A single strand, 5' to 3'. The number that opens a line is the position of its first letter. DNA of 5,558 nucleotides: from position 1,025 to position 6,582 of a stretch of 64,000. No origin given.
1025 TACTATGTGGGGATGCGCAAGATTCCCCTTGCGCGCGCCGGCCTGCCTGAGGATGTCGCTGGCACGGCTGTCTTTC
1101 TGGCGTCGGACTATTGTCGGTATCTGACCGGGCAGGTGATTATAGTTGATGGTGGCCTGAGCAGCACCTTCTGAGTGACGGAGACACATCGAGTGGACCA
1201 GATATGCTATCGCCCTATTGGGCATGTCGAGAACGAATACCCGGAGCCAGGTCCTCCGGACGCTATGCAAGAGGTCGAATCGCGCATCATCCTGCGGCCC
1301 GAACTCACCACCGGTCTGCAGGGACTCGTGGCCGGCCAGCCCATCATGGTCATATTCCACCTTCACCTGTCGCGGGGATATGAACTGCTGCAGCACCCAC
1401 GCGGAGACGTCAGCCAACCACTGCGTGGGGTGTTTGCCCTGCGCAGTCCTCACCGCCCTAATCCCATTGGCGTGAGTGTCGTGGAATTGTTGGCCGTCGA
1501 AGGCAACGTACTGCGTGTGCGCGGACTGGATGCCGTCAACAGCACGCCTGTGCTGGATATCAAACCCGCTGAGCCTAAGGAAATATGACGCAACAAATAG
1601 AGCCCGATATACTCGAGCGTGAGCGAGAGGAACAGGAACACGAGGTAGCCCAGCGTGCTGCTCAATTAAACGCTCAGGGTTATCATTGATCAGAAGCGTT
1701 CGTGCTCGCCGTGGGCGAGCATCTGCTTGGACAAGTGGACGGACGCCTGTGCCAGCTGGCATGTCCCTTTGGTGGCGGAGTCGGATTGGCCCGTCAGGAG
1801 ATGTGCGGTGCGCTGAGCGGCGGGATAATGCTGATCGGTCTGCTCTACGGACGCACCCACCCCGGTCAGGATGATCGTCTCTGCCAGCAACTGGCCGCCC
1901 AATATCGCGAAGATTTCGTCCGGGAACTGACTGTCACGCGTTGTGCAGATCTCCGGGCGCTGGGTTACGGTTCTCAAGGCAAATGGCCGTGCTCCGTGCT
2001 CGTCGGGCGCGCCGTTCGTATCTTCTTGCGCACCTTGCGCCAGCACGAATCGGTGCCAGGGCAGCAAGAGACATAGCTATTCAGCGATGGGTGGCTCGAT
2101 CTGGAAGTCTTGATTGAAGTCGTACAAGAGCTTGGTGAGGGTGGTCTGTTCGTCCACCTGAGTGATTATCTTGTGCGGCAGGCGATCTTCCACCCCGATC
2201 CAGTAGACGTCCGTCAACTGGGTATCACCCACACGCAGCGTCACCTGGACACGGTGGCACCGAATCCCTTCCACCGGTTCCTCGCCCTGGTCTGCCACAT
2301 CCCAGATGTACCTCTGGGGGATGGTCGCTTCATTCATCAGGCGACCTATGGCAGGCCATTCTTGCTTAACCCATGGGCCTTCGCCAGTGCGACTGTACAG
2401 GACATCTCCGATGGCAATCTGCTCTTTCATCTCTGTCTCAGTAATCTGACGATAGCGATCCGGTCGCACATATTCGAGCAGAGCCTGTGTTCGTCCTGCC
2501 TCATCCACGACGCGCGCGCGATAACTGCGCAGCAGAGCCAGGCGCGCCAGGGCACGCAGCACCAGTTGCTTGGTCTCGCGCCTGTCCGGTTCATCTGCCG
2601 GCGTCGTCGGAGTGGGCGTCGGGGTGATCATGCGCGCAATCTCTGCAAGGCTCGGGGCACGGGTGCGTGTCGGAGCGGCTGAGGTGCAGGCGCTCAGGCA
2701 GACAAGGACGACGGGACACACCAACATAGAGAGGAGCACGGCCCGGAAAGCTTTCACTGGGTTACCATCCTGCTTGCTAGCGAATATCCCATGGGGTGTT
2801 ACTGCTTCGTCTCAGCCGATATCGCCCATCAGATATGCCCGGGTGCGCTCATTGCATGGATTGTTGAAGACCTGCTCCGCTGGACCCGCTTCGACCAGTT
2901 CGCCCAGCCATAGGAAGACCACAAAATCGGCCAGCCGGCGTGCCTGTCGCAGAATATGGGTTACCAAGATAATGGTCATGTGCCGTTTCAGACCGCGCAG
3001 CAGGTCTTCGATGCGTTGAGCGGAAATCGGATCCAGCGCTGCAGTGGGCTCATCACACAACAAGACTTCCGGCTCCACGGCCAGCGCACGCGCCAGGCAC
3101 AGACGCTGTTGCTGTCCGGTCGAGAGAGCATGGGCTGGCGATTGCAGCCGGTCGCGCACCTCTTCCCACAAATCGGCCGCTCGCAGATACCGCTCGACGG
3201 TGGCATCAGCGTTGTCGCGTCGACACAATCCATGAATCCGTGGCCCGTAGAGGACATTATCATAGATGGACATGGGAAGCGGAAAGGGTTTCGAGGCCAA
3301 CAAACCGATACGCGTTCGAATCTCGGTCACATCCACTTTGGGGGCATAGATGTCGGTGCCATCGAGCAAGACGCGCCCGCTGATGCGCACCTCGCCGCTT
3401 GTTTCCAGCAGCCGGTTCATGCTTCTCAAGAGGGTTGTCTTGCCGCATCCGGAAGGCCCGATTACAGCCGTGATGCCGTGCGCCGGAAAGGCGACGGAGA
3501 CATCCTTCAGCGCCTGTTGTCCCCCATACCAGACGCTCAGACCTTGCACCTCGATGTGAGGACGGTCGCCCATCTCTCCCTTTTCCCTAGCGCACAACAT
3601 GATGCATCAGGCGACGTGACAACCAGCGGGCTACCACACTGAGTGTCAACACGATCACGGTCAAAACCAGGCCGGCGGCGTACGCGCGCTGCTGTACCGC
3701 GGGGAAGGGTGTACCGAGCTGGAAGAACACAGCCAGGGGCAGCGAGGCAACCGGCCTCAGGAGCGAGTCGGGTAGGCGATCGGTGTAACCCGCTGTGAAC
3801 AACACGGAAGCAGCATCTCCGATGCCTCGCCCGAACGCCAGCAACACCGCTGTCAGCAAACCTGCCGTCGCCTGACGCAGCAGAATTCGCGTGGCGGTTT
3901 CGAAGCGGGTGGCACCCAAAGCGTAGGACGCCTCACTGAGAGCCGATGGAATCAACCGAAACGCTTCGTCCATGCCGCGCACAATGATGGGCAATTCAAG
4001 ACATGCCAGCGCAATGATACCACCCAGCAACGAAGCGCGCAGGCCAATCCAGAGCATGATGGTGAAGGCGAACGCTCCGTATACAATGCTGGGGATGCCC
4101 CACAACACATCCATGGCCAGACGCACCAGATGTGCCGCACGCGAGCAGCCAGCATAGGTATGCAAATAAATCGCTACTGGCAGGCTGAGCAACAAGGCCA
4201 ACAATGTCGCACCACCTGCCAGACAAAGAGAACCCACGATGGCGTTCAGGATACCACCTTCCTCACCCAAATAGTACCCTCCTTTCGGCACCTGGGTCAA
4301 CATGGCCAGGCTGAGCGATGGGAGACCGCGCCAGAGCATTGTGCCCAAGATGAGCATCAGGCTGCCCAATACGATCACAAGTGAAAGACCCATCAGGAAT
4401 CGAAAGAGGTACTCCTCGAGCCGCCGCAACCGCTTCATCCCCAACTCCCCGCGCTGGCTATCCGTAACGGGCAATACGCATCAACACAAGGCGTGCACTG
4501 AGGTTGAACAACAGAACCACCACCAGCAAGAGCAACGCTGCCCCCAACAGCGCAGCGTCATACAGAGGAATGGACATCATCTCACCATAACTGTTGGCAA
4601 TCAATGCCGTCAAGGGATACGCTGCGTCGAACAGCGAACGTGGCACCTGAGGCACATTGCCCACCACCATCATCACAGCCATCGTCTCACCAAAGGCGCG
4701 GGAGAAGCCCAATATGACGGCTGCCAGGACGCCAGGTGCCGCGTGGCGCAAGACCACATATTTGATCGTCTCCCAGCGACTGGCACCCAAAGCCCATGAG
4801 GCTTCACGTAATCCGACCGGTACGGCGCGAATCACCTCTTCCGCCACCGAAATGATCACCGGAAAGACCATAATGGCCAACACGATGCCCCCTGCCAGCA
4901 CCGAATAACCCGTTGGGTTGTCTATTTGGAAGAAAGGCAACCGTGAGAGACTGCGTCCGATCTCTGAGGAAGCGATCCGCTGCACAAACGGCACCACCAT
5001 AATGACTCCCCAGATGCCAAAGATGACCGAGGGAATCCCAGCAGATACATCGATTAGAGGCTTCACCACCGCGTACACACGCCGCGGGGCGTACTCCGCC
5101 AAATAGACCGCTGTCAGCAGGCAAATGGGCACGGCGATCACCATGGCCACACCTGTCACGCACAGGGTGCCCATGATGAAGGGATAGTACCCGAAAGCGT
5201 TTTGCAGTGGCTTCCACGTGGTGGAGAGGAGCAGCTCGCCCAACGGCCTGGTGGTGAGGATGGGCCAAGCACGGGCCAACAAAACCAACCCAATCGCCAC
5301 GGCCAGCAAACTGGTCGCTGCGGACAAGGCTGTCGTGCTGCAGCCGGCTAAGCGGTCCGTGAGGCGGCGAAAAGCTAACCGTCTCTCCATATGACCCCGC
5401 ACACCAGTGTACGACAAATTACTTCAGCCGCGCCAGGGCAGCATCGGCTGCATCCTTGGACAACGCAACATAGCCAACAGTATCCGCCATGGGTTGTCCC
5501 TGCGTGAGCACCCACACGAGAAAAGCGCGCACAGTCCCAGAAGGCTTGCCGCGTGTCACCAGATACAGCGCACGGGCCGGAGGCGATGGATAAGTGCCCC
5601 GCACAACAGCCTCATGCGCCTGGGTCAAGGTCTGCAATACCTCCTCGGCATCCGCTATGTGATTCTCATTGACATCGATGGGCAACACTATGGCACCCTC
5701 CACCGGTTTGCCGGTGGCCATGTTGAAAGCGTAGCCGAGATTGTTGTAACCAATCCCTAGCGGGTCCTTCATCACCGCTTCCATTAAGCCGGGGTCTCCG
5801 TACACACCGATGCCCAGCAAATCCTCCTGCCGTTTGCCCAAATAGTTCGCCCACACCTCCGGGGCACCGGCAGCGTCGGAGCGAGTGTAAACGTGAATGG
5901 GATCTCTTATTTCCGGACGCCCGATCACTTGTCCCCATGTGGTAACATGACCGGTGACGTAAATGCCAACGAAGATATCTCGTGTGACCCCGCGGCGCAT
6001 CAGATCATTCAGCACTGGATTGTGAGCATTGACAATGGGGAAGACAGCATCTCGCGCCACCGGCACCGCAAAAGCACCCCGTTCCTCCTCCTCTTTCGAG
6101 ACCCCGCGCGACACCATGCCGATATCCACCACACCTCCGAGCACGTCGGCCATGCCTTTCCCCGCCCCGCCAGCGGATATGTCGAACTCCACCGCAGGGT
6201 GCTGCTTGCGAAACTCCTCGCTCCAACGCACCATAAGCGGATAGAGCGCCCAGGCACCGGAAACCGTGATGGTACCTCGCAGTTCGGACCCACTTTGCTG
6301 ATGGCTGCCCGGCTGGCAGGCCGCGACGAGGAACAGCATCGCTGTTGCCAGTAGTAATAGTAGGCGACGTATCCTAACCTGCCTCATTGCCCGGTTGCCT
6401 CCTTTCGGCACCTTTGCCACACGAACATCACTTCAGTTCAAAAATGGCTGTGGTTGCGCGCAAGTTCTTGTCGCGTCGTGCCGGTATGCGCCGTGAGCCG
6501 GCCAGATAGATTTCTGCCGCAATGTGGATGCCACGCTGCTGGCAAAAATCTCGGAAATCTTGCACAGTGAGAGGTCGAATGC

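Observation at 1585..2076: Candidate selenoprotein: in-frame UGA at the first conserved Cys of a C_GCAxxG_C_C redox protein, followed by a SECIS-like hairpin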

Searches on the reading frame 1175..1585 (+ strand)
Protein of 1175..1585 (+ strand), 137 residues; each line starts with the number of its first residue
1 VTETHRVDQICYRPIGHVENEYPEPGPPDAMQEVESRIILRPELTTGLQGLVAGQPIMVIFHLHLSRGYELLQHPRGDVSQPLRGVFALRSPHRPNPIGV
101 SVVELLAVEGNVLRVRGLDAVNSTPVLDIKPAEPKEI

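Call 4: search_protein_families(library=pfam, proteins=[window:1175-1585:+], max_evalue=0.01)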
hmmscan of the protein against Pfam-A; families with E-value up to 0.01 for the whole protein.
seq(137 aa): 1 family
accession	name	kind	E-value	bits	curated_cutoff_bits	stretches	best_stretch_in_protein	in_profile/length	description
PF01980.22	TrmO_N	-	1e-28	100.3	26.8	1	27-131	5-110/116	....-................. O N-terminal domain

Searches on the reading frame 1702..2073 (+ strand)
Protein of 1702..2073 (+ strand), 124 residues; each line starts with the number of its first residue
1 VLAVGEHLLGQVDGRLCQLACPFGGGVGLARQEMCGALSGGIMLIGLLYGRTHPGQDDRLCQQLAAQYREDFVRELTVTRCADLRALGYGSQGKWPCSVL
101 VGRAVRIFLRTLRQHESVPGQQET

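Call 4: search_protein_families(library=pfam, proteins=[window:1702-2073:+], max_evalue=0.01)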
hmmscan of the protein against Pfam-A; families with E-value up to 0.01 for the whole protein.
seq(124 aa): 1 family
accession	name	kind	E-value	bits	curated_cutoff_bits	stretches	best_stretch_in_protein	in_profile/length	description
PF09719.15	C_GCAxxG_C_C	-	5.9e-17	62.3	27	1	8-108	14-115/118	Putative redox-active protein (C_GCAxxG_C_C)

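Call 5: search_protein_families(library=ncbifam, proteins=[window:1702-2073:+], max_evalue=0.01)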
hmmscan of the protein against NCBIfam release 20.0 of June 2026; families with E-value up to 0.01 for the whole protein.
seq(124 aa): 3 families
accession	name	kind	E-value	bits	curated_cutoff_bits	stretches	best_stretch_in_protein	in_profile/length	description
TIGR01909.1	C_GCAxxG_C_C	subfamily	4.6e-12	46.1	47.4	1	10-108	17-116/120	C-GCAxxG-C-C family (seleno)protein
NF045669.1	DVU1555_fam_CGA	exception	8.5e-08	32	103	1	23-115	42-139/140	DVU_1555 family C-GCAxxG-C-C protein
NF045501.1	HUGP_GUXX-star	exception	0.0015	18.1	325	1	20-76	47-108/236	HUGP/GUXX-star fusion selenoprotein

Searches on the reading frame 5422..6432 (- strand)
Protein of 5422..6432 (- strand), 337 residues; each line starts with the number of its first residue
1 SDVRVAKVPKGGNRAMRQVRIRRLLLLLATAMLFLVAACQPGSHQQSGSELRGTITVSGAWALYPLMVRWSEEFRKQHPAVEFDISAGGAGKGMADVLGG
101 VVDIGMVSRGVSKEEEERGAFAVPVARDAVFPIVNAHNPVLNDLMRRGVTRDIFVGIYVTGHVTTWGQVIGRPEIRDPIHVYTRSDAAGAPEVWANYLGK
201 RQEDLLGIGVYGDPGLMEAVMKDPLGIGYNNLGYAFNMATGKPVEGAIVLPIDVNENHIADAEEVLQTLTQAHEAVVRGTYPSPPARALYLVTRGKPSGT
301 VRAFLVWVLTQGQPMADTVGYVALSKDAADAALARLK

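Call 20: search_protein_families(library=pfam, proteins=[window:5422-6432:-], max_evalue=0.00001)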
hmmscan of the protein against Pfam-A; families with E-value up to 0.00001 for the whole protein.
window:5422-6432:- (337 aa): 2 families
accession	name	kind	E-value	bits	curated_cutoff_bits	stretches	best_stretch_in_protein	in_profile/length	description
PF12849.12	PBP_like_2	-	1.7e-33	116.9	27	1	46-310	3-265/267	PBP superfamily domain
PF03466.25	LysR_substrate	-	6.6e-06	26.1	28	0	55-141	8-91/209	LysR substrate binding domain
